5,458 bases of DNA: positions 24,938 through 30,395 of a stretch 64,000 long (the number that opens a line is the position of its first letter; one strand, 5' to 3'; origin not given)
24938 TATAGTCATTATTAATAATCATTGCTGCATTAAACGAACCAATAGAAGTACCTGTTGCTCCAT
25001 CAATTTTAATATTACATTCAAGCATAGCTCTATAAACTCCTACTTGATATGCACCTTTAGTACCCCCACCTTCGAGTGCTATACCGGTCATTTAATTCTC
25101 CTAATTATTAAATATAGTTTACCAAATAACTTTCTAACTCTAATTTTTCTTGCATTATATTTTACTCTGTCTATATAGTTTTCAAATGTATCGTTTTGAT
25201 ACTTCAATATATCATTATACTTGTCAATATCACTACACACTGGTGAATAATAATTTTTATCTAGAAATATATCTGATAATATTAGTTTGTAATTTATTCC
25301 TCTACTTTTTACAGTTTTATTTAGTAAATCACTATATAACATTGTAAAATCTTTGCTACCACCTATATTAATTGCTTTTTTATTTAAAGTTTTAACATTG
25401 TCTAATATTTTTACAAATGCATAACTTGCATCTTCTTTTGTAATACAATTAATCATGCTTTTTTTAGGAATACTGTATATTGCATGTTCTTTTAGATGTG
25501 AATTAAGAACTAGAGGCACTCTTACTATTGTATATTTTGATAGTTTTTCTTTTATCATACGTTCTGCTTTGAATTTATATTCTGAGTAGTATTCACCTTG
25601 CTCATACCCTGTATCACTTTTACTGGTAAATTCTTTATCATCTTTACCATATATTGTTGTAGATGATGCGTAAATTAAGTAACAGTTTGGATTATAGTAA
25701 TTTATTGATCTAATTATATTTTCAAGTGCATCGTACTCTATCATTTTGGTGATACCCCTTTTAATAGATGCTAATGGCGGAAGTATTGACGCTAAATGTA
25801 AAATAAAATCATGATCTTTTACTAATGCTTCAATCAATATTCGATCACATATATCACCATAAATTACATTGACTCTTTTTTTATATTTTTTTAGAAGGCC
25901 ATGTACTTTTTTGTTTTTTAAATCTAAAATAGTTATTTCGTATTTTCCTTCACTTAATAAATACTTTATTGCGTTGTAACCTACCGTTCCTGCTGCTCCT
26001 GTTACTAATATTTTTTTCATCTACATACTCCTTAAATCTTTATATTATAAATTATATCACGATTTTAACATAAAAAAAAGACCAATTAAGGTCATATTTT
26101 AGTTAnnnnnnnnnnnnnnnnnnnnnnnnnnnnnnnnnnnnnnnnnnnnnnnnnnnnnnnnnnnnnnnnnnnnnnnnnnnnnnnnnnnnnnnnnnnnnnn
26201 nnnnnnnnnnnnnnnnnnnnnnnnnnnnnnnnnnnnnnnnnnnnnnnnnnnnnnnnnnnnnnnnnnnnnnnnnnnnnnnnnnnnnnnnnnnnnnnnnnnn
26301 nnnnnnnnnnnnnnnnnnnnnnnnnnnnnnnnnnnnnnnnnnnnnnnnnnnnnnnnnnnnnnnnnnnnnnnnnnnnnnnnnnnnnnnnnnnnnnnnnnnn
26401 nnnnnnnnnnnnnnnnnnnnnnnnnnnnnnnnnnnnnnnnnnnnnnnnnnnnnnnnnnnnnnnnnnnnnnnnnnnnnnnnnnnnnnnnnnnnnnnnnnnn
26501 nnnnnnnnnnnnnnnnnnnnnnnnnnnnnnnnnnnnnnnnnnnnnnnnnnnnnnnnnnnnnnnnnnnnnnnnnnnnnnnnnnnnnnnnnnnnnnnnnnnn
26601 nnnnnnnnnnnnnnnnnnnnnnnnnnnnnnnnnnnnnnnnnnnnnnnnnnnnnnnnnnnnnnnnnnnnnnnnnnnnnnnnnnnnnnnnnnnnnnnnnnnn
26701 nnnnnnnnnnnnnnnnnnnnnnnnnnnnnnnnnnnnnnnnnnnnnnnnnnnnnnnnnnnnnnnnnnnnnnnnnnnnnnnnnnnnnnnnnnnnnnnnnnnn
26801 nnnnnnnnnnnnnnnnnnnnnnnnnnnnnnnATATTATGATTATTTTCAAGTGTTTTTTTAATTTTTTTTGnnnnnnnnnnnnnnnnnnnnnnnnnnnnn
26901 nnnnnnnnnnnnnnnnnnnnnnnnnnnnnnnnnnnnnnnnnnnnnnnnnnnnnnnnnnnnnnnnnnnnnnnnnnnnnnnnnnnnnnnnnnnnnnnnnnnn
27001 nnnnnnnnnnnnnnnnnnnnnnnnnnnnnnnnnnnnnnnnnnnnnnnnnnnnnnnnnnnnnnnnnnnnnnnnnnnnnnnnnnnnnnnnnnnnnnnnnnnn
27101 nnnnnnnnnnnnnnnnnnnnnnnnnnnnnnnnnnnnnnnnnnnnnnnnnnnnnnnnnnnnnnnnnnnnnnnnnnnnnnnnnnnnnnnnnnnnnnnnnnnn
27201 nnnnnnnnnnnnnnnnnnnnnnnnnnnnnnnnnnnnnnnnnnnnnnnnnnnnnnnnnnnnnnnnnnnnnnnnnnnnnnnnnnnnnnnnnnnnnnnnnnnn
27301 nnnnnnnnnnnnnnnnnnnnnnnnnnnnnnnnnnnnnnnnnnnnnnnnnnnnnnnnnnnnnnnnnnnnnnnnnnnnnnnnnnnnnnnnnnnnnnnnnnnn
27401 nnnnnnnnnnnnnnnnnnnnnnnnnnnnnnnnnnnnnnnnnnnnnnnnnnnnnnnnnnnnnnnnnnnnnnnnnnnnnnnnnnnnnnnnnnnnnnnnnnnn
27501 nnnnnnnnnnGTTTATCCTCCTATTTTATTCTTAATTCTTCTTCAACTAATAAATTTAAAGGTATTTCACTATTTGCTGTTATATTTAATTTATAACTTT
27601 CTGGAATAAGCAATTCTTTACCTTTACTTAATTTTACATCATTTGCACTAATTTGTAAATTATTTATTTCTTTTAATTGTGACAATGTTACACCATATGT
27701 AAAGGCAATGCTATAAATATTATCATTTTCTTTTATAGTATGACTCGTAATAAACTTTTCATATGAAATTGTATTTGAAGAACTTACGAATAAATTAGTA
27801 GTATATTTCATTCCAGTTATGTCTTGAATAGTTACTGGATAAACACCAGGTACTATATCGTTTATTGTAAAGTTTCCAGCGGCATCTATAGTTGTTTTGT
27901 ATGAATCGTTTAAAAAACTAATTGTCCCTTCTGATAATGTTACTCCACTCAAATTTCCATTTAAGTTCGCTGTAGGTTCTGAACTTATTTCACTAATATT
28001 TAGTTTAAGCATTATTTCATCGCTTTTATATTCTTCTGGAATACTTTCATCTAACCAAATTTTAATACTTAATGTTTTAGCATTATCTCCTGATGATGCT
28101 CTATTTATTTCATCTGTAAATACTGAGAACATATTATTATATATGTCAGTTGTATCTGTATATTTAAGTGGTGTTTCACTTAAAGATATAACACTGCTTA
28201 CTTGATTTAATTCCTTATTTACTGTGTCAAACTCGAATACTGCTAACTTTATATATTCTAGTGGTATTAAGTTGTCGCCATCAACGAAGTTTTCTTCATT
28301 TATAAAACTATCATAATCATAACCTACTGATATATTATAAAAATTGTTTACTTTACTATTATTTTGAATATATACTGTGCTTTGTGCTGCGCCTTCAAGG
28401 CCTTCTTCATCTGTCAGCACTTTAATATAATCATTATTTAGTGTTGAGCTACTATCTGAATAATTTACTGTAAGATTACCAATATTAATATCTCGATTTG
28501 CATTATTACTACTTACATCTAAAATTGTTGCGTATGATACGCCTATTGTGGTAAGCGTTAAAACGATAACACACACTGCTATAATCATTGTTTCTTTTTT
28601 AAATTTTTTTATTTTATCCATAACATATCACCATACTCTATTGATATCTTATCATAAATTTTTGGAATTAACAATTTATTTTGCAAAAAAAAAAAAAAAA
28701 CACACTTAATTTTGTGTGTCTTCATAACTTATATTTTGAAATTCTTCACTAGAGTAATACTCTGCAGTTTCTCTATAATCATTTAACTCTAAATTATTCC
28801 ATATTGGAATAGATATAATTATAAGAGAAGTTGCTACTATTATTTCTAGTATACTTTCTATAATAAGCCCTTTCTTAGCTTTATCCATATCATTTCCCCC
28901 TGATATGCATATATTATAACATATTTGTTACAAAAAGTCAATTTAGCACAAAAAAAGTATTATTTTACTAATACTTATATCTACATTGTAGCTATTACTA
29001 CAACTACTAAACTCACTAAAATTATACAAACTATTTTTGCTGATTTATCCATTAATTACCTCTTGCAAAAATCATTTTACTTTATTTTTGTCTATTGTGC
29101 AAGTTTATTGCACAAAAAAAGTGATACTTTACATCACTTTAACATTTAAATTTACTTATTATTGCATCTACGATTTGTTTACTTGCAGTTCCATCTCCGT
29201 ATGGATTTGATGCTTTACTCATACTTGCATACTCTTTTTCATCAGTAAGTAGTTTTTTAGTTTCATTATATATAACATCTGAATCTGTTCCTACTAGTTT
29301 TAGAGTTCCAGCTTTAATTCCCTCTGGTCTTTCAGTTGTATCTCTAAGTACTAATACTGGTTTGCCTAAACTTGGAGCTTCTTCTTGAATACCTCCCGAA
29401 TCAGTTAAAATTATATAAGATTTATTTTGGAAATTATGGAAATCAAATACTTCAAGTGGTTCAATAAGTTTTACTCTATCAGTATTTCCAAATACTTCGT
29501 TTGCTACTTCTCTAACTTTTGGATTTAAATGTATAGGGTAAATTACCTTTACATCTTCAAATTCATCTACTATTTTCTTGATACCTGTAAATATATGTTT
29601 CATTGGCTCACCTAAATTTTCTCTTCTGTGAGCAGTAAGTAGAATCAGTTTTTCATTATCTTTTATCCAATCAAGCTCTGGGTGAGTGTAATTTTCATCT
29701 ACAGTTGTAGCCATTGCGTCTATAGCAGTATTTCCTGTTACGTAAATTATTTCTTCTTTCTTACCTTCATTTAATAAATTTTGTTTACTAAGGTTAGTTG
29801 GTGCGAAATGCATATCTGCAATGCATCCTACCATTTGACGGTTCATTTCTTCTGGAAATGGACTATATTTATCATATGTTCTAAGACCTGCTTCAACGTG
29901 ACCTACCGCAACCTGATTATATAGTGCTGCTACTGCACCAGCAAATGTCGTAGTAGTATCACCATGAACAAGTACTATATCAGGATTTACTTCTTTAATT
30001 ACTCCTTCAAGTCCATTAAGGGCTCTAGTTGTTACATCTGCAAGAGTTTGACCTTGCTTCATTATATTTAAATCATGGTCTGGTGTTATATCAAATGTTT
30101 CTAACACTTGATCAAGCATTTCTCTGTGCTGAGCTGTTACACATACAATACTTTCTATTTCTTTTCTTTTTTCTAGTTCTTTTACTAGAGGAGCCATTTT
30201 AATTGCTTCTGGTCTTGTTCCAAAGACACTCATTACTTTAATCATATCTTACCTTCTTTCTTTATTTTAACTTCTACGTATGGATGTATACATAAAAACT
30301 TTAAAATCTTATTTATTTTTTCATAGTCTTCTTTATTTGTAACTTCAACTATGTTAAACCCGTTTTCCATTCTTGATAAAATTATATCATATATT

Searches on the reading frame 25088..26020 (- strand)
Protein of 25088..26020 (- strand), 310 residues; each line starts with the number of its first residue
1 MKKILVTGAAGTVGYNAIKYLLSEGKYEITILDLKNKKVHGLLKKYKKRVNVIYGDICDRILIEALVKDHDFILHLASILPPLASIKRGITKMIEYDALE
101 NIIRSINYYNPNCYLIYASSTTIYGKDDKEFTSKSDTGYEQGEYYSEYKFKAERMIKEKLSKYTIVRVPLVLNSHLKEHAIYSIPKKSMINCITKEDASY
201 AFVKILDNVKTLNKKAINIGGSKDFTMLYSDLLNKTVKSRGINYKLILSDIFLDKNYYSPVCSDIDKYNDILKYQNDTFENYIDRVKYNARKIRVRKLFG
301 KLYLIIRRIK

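Call 39: search_protein_families(library=pfam, proteins=[window:25088-26020:-], max_evalue=0.001)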
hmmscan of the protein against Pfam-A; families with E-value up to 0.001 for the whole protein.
window:25088-26020:- (310 aa): 8 families
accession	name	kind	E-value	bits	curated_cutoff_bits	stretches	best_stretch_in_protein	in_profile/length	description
PF01370.27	Epimerase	-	2.2e-19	70.3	20.9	1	4-167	1-168/240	NAD dependent epimerase/dehydratase family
PF16363.11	GDP_Man_Dehyd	-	2.2e-13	50.8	27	1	5-195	1-203/332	GDP-mannose 4,6 dehydratase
PF01073.25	3Beta_HSD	-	2.3e-13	50.2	22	1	5-158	1-159/280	3-beta hydroxysteroid dehydrogenase/isomerase family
PF13460.12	NAD_binding_10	-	1.4e-09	38.5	27.2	1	8-207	1-182/184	NAD(P)H-binding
PF04321.23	RmlD_sub_bind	-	2.4e-06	27.3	27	1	3-177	2-157/287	RmlD substrate binding domain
PF02719.21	Polysacc_synt_2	-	1.9e-05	24.5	20.2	1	4-78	1-86/293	Polysaccharide biosynthesis protein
PF05368.20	NmrA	-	3.1e-05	24.2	27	0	2-74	3-74/298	NmrA-like family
PF03435.24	Sacchrp_dh_NADP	-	5.2e-05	24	25.1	1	4-80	1-79/129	Saccharopine dehydrogenase NADP binding domain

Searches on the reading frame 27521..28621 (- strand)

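Call 39: search_protein_families(library=pfam, proteins=[window:27521-28621:-], max_evalue=0.001)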
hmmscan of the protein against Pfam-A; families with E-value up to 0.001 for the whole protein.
window:27521-28621:- (366 aa): 3 families
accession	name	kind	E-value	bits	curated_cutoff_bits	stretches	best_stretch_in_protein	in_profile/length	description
PF01476.26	LysM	-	1.9e-08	34.6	20.9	1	294-340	1-43/43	LysM domain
PF14686.12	fn3_3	-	7.3e-05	22.9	24.4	1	228-265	10-51/75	Polysaccharide lyase family 4, domain II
PF13620.12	CarboxypepD_reg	-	0.00082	20.1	32.3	0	226-274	11-63/82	Carboxypeptidase regulatory-like domain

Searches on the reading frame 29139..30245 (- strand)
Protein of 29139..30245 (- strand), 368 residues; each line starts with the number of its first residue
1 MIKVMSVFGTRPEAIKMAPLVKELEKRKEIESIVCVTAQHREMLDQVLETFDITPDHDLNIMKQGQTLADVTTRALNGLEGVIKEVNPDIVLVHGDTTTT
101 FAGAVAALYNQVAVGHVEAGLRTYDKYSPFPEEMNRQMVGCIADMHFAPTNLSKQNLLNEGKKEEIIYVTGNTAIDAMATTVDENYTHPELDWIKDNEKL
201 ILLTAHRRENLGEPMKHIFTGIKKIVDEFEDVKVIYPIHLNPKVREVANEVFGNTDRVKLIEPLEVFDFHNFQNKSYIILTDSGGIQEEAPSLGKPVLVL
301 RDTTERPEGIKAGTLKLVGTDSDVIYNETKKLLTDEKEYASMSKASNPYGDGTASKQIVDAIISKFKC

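Call 39: search_protein_families(library=pfam, proteins=[window:29139-30245:-], max_evalue=0.001)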
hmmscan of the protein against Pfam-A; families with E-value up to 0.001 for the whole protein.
window:29139-30245:- (368 aa): 1 family
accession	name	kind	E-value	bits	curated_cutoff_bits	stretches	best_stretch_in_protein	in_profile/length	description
PF02350.25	Epimerase_2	-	7.7e-126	420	30.6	1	22-362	1-346/347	UDP-N-acetylglucosamine 2-epimerase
